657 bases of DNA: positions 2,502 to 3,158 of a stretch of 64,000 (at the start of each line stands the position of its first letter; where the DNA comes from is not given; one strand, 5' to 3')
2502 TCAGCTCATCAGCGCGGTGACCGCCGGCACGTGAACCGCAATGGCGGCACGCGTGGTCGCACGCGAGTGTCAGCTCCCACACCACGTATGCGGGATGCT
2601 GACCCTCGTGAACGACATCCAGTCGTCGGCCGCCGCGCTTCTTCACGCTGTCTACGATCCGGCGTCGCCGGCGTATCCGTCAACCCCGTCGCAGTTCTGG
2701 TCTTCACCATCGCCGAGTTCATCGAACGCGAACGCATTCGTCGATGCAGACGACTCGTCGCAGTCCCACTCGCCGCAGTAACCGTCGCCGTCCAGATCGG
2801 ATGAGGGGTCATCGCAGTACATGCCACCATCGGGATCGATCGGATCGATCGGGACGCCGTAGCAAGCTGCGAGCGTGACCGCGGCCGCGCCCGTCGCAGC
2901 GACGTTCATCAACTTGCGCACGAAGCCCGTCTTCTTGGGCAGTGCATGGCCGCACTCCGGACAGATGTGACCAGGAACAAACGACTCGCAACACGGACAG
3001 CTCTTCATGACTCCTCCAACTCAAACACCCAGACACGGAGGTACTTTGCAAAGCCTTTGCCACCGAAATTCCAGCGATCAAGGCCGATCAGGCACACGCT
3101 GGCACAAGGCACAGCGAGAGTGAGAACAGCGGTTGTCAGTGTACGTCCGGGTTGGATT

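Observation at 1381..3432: Radical SAM/SPASM enzyme translationally coupled to two paralogous zinc-ribbon/TM/acidic Cys-motif small proteins: candidate undescribed modification system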

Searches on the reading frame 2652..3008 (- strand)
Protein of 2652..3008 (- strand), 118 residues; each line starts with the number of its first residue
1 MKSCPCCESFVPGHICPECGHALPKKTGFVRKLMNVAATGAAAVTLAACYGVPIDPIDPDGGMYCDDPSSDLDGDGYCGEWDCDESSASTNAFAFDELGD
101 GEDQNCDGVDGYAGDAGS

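Call 4: search_protein_families(library=pfam, proteins=[window:2652-3008:-], max_evalue=0.1)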
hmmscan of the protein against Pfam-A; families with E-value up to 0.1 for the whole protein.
window:2652-3008:- (118 aa): 1 family
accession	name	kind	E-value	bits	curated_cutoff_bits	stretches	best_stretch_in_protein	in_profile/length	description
PF11617.13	Cu-binding_MopE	-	0.003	18.2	27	1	82-109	1-27/30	Putative metal-binding motif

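Call 5: search_protein_families(library=ncbifam, proteins=[window:2652-3008:-], max_evalue=0.1)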
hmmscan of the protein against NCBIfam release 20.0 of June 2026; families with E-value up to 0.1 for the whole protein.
window:2652-3008:- (118 aa): 0 families

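Call 6: find_homologous_proteins(query=window:2652-3008:-, max_evalue=0.01)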
Query window:2652-3008:- (118 aa): 23 proteins with E <= 0.01 among 52 candidates.
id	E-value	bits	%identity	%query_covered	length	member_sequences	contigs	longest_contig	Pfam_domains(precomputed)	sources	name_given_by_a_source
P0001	2.9e-75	269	99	100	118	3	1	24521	-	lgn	-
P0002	4.2e-58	213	82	99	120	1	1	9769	PF10571.16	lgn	-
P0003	8.5e-57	209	73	99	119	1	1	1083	-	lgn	-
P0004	5.4e-54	200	77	99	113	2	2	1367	-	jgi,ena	-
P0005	9.3e-52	193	75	99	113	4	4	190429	-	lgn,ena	-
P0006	1.4e-37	147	62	100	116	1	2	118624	-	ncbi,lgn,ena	-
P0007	1.1e-30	124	55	94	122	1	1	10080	PF11617.14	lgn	-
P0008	2.3e-28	117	60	87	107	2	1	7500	PF11617.14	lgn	-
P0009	2.7e-28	117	54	99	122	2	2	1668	-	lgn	-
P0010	3.4e-24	103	51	94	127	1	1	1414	PF11617.14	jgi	jgi:hypothetical protein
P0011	3.6e-22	97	48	99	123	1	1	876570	PF11617.14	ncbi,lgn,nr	ncbi:MAG: putative metal-binding motif-containing protein [Sandaracinaceae bacterium]|nr:putative me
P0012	3.2e-21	94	47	99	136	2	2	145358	-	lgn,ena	-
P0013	5.2e-21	93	44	99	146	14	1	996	-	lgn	-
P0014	7.6e-20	89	46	99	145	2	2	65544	-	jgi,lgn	jgi:hypothetical protein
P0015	1.8e-18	85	45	99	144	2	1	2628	-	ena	-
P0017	3.7e-17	81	44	97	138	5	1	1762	PF11617.14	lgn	-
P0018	6.8e-17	80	45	96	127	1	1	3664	PF11617.14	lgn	-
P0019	2.8e-12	65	42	93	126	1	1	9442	PF11617.14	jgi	-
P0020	2.7e-11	62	41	69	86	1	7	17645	-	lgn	-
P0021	4.5e-10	58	45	99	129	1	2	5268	PF11617.14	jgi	jgi:hypothetical protein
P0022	3.4e-9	55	47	69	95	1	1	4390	PF11617.14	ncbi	ncbi:MAG TPA: putative metal-binding motif-containing protein [Polyangia bacterium]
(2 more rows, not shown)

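Call 11: find_encoding_contigs(protein=P0011, flank=6000, max_places=2)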
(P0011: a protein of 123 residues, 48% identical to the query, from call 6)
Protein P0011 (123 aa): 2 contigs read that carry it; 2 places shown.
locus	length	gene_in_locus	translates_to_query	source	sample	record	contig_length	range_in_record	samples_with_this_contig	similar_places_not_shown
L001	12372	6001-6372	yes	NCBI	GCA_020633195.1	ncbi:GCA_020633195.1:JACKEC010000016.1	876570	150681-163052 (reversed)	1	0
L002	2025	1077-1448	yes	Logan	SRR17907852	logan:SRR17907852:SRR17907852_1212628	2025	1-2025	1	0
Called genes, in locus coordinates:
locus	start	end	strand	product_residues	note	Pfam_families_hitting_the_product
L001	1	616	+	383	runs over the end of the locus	-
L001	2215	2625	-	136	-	PF13279:4HBT_2, PF03061:4HBT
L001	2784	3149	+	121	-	PF00436:SSB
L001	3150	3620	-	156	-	PF01590:GAF, PF13185:GAF_2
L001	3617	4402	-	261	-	PF13622:4HBT_3, PF20789:4HBT_3C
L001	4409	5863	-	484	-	-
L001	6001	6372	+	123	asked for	PF11617:Cu-binding_MopE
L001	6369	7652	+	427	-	PF04055:Radical_SAM, PF13186:SPASM (weak)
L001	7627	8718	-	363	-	-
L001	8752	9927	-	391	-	-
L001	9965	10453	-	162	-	-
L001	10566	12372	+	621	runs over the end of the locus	PF00691:OmpA, PF00059:Lectin_C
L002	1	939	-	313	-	?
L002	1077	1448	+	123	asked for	PF11617:Cu-binding_MopE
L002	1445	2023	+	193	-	?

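Call 12: find_encoding_contigs(protein=P0006, flank=6000, max_places=2)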
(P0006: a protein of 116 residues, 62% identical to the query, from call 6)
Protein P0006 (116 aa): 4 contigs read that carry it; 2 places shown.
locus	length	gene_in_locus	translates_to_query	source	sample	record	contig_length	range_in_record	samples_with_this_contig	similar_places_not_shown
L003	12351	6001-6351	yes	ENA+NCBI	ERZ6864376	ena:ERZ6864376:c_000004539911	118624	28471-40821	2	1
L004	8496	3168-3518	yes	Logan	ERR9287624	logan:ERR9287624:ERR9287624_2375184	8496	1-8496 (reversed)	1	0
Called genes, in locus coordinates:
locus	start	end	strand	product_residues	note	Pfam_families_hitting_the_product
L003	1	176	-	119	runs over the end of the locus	-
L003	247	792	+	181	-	-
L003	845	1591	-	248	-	-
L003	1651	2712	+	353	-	PF11617:Cu-binding_MopE (faint), PF00059:Lectin_C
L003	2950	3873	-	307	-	PF00924:MS_channel_2nd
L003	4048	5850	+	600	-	-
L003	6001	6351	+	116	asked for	-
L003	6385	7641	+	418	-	PF04055:Radical_SAM, PF13186:SPASM (weak)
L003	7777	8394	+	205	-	-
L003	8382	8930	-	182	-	PF14219:DUF4328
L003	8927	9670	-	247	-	PF01469:Pentapeptide_2 (faint)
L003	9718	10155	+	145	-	-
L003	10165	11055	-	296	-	PF19656:DUF6159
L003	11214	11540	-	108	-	PF00085:Thioredoxin, PF13098:Thioredoxin_2 (weak)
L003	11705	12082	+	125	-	-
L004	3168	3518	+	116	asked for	-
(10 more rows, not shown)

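Call 14: find_encoding_contigs(protein=P0012, flank=5000, max_places=1)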
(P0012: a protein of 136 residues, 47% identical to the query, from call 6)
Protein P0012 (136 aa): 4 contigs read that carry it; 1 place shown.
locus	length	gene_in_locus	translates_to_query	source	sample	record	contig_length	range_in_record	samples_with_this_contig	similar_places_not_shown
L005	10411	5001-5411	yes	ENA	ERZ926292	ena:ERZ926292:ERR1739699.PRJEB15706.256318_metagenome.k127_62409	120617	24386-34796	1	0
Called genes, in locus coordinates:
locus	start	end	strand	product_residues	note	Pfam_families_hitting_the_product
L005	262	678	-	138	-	-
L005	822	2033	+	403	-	-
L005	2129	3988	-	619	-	PF03150:CCP_MauG (faint), PF00034:Cytochrom_C (weak), PF13442:Cytochrome_CBB3 (weak)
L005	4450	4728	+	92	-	-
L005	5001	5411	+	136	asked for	-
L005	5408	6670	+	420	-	PF04055:Radical_SAM, PF13186:SPASM (weak)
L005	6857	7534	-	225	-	-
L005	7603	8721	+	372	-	PF03109:ABC1 (faint), PF00069:Pkinase, PF07714:PK_Tyr_Ser-Thr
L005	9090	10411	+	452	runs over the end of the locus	PF05048:NosD, PF13229:Beta_helix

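Call 15: find_encoding_contigs(protein=P0020, flank=5000, max_places=2)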
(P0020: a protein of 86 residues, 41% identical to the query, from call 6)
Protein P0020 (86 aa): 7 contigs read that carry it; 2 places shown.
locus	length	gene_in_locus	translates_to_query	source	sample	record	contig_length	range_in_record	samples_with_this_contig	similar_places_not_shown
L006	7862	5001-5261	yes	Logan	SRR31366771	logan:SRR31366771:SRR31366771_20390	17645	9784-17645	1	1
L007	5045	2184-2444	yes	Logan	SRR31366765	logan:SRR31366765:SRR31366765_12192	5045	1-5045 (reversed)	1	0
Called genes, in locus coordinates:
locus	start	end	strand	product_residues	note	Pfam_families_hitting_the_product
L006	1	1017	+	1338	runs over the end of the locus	-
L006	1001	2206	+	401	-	-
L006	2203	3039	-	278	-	PF13505:OMP_b-brl (faint)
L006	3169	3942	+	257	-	PF18030:Rimk_N, PF14397:ATPgrasp_ST (faint), PF02655:ATP-grasp_3, PF08443:RimK, PF02955:GSH-S_ATP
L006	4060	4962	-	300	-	PF03976:PPK2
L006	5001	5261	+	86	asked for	-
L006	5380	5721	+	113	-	-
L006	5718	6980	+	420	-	PF04055:Radical_SAM, PF13186:SPASM (weak)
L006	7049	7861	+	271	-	?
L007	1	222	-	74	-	?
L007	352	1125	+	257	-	PF18030:Rimk_N, PF14397:ATPgrasp_ST (faint), PF02655:ATP-grasp_3, PF08443:RimK, PF02955:GSH-S_ATP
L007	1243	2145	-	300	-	PF03976:PPK2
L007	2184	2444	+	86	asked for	-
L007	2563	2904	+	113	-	-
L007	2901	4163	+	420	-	PF04055:Radical_SAM, PF13186:SPASM (weak)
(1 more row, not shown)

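Call 16: find_encoding_contigs(protein=P0019, flank=5000, max_places=1)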
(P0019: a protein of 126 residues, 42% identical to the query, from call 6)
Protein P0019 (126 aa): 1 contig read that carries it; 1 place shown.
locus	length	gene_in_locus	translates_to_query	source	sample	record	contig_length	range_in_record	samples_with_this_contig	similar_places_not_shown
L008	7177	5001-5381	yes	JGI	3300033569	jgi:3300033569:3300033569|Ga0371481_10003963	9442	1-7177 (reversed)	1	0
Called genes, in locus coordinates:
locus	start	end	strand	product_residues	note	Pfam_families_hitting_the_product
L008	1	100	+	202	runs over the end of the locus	-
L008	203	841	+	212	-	PF01865:PhoU_div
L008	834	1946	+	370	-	-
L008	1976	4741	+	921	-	PF02739:5_3_exonuc_N, PF01367:5_3_exonuc, PF00476:DNA_pol_A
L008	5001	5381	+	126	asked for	PF11617:Cu-binding_MopE (weak)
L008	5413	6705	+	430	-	PF04055:Radical_SAM, PF13186:SPASM (weak)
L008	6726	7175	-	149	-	?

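Call 53: search_protein_representatives(alignment_id=A3)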
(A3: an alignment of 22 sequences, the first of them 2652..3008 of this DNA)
Query: 22 sequences, 104 profile positions. Proteins with E-value up to 0.001 (for the whole library): 955; up to 1e-10: 339; up to 1e-30: 0. The best 150 are listed.
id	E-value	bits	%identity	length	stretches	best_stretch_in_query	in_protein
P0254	4.6e-25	103.9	-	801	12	3-29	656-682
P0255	7.0e-24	100.1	-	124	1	1-102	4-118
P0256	4.3e-23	97.6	-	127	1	1-103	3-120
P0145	7.0e-23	96.9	-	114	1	1-99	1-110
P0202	1.2e-22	96.2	-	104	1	1-101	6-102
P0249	2.6e-22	95.0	-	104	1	1-92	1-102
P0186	4.4e-22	94.3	-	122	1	1-103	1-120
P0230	4.4e-22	94.3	-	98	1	1-91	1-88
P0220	6.6e-21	90.5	-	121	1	1-102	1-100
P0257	4.1e-20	88.0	-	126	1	1-101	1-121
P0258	9.4e-20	86.8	-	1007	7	3-26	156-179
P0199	1.5e-19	86.1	-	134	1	1-102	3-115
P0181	1.8e-19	85.9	-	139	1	1-102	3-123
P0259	3.0e-19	85.2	-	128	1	1-102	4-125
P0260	3.2e-19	85.1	-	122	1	3-100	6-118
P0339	7.6e-15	71.1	-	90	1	1-83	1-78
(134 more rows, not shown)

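Call 58: find_encoding_contigs(protein=P0339, flank=4000, max_places=1)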
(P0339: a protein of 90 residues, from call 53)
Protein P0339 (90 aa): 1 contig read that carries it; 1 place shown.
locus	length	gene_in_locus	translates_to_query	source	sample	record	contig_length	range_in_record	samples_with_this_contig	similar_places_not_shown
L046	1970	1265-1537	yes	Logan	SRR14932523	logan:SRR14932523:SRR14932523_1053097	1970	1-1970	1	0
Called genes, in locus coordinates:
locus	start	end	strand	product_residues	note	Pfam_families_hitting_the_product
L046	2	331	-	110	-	?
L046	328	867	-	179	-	PF13302:Acetyltransf_3, PF00583:Acetyltransf_1 (weak)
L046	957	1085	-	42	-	-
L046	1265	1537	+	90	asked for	-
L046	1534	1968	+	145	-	?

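Call 76: predict_structure(alignment_id=A5)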
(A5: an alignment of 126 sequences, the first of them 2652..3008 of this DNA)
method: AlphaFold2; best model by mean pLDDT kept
length: 118 residues; sequences in the alignment: 126
mean_pLDDT: 77.0   pTM: 0.43
mean pLDDT of the five models: 77.0, 75.9, 74.9, 73.2, 72.0
residues with pLDDT >= 90: 32; 70-90: 41; 50-70: 42; < 50: 3
segments of 3 or more residues with pLDDT < 50: 116-118
pLDDT, mean of each block of 10 residues (from residue 1): 84 86 69 59 65 57 76 91 93 90 91 60
secondary structure, 60 per line:
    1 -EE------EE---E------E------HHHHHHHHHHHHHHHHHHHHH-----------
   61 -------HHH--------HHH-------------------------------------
elements in order: H29-49
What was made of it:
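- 2652..3008 (-): Partner protein A, 118 aa: zinc ribbon, signal-peptide-like segment, ACYG, one MopE-type repeat. AF2: zinc ribbon at residues 1-25, helix 29-49 ending at C49, MopE module at 65-110 with pLDDT above 90 (call 76).
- On Zinc ribbon: AF2 gives short strands with pLDDT about 85 (call 76).
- The AF2 helix ends exactly at C49 (call 76). AF2 folds the tail confidently as an independent module (call 76). The CxxC-x8-12-CPxC spacing with an aromatic-hydrophobic-Pro stretch after the first knuckle is a textbook zinc ribbon, and AF2 models it as one with pLDDT about 85 (call 76).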

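Call 80: fold_search(model_id=the predicted structure, library=pdb)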
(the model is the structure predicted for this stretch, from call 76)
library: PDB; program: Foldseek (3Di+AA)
matches with E <= 10: 11; with E <= 0.001: 0
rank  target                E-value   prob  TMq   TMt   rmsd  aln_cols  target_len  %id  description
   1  3lwq_B                4.1e+00  0.15  0.16  0.36   9.4        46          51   17  Structure of H/ACA RNP bound to a substrate RNA containing 3MU (released 2010-07-14)
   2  3b08_B                4.7e+00  0.18  0.20  0.37  10.0        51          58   18  Crystal structure of the mouse HOIL1-L-NZF in complex with linear di-ubiquitin (released 2011-12-14)
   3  7r7j_A                6.6e+00  0.18  0.21  0.05   4.2        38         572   21  Crystal structure of RadD with ADP (released 2022-04-13)
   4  3b08_E                6.6e+00  0.14  0.20  0.37  10.0        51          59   18  Crystal structure of the mouse HOIL1-L-NZF in complex with linear di-ubiquitin (released 2011-12-14)
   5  5ijl                  7.1e+00  0.16  0.16  0.02   1.1        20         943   45  D-family DNA polymerase - DP2 subunit (catalytic subunit) (released 2016-08-31)
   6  3b0a_B                7.1e+00  0.11  0.19  0.37  10.0        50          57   18  Crystal structure of the mouse HOIL1-L-NZF in complex with linear di-ubiquitin (released 2011-12-14)
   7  2ey4_E                7.6e+00  0.09  0.16  0.36   7.8        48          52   23  Crystal Structure of a Cbf5-Nop10-Gar1 Complex (released 2006-01-24)
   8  3b08_K                8.1e+00  0.11  0.19  0.36  10.0        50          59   18  Crystal structure of the mouse HOIL1-L-NZF in complex with linear di-ubiquitin (released 2011-12-14)
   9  3b0a_E                8.6e+00  0.10  0.19  0.34  10.0        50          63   18  Crystal structure of the mouse HOIL1-L-NZF in complex with linear di-ubiquitin (released 2011-12-14)
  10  6t8h_B                9.9e+00  0.10  0.16  0.02   1.2        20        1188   45  Cryo-EM structure of the DNA-bound PolD-PCNA processive complex from P. abyssi (released 2020-03-04)
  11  2apo_B                9.9e+00  0.08  0.18  0.37   7.3        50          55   30  Crystal Structure of the Methanococcus jannaschii Cbf5 Nop10 Complex (released 2005-11-15)
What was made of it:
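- Tried and rejected: Foldseek of the partner model against the PDB gave no significant match; the best E-value was 4 (call 80).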

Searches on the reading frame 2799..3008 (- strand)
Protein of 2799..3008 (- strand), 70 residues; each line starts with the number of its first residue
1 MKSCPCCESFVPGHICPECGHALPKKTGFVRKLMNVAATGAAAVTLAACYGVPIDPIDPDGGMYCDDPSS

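Call 35: find_homologous_proteins(query=A2, max_evalue=0.01)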
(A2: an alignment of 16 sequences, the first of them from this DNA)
Query A2 (16 sequences) (70 aa, profile of the alignment): 375 proteins with E <= 0.01 among 7224 candidates; the best 120 are listed.
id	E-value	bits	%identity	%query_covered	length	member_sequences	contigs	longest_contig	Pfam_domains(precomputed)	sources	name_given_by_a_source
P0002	3.4e-20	89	76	100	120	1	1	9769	PF10571.16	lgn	-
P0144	7.8e-20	88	37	74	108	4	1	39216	-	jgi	jgi:hypothetical protein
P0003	7.8e-20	88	66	100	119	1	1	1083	-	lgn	-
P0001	5.0e-19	86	99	100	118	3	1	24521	-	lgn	-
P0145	2.1e-18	84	41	76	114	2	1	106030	-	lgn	-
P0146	3.0e-18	83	44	76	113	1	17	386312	-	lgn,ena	-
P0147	4.7e-18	83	43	100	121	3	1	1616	PF11617.14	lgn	-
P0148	5.3e-18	82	44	76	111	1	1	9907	-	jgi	jgi:hypothetical protein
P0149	5.4e-18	82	45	84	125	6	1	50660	-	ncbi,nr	ncbi:MAG: hypothetical protein H6722_26540 [Sandaracinus sp.]|nr:hypothetical protein [Sandaracinus 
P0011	6.8e-18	82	35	93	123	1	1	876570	PF11617.14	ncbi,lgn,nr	ncbi:MAG: putative metal-binding motif-containing protein [Sandaracinaceae bacterium]|nr:putative me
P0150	1.1e-17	81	36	74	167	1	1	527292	PF11617.14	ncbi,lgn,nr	ncbi:MAG: putative metal-binding motif-containing protein [Kofleriaceae bacterium]|nr:putative metal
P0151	1.4e-17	81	35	74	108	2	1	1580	-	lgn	-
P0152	1.9e-17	81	46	99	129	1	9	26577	PF11617.14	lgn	-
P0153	2.0e-17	81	40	76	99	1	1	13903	-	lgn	-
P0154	2.4e-17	80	39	76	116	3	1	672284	-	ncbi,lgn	-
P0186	3.7e-15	73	36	91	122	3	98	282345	PF11617.14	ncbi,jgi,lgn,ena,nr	ncbi:MAG: hypothetical protein CL920_00115 [Deltaproteobacteria bacterium]|nr:hypothetical protein [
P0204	1.9e-14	71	34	87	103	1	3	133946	-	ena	-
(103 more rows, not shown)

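Call 42: find_encoding_contigs(protein=P0186, flank=5000, max_places=1)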
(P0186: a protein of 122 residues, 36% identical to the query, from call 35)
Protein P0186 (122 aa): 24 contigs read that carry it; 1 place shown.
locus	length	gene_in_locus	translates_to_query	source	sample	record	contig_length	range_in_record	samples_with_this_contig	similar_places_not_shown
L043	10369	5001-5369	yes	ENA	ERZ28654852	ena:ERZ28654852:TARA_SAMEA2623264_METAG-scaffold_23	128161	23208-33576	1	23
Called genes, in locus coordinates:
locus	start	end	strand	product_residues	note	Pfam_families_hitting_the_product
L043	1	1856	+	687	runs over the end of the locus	-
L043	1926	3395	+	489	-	PF01694:Rhomboid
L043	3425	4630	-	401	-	PF07719:TPR_2 (faint), PF13428:TPR_14 (faint), PF13432:TPR_16 (faint)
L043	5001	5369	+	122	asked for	PF11617:Cu-binding_MopE (faint)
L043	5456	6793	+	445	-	PF04055:Radical_SAM, PF13186:SPASM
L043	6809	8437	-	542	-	PF01425:Amidase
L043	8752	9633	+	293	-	-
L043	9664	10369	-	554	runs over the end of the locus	PF22842:Pel9A-like_beta_helix, PF13229:Beta_helix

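Call 43: find_encoding_contigs(protein=P0146, flank=5000, max_places=1)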
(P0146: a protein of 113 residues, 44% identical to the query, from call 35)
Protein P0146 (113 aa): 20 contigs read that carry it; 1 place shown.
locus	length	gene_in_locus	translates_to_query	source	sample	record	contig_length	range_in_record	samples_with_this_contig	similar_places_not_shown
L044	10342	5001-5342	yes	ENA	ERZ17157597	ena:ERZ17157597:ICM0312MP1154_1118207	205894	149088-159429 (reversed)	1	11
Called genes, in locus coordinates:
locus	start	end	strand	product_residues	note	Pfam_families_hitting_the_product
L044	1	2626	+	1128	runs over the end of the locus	PF02310:B12-binding, PF03308:MeaB, PF02492:cobW (weak), PF01642:MM_CoA_mutase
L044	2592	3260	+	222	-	PF13424:TPR_12 (faint), PF07719:TPR_2 (faint), PF00515:TPR_1 (faint), PF14559:TPR_19 (faint)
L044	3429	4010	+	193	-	-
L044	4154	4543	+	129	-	-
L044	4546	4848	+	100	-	-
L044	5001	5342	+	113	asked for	-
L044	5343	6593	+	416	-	PF04055:Radical_SAM, PF13186:SPASM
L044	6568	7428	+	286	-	PF05721:PhyH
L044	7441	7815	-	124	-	PF10135:Rod-binding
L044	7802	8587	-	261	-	PF00460:Flg_bb_rod, PF22692:LlgE_F_G_D1, PF06429:Flg_bbr_C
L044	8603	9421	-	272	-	PF00460:Flg_bb_rod, PF22692:LlgE_F_G_D1, PF06429:Flg_bbr_C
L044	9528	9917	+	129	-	-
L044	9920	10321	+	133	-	PF00903:Glyoxalase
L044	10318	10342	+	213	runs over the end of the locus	PF09346:SMI1_KNR4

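Call 57: find_encoding_contigs(protein=P0204, flank=4000, max_places=1)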
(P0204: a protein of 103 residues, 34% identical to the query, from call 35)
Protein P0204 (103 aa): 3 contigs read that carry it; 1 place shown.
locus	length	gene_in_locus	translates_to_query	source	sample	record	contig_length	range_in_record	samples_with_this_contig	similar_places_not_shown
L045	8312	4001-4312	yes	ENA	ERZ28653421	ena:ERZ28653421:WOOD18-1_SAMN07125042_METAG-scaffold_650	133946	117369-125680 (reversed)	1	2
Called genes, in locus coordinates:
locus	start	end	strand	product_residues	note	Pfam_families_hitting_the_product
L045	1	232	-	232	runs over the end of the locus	PF13489:Methyltransf_23, PF01209:Ubie_methyltran (weak), PF07021:MetW (weak), PF13649:Methyltransf_25, PF13847:Methyltransf_31, PF08241:Methyltransf_11, PF08242:Methyltransf_12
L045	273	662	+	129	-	-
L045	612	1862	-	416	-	PF13231:PMT_2 (weak)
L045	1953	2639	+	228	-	-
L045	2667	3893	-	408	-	PF04055:Radical_SAM, PF13186:SPASM (weak)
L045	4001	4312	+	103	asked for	-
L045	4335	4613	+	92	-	-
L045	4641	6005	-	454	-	PF00070:Pyr_redox (weak), PF00890:FAD_binding_2 (weak), PF01134:GIDA, PF01266:DAO (weak), PF07992:Pyr_redox_2 (weak), PF12831:FAD_oxidored (weak), PF13450:NAD_binding_8 (weak)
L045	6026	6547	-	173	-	-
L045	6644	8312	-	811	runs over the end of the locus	PF01751:Toprim, PF01131:Topoisom_bac, PF01396:Zn_ribbon_Top1, PF13408:Zn_ribbon_recom (faint), PF01396:Zn_ribbon_Top1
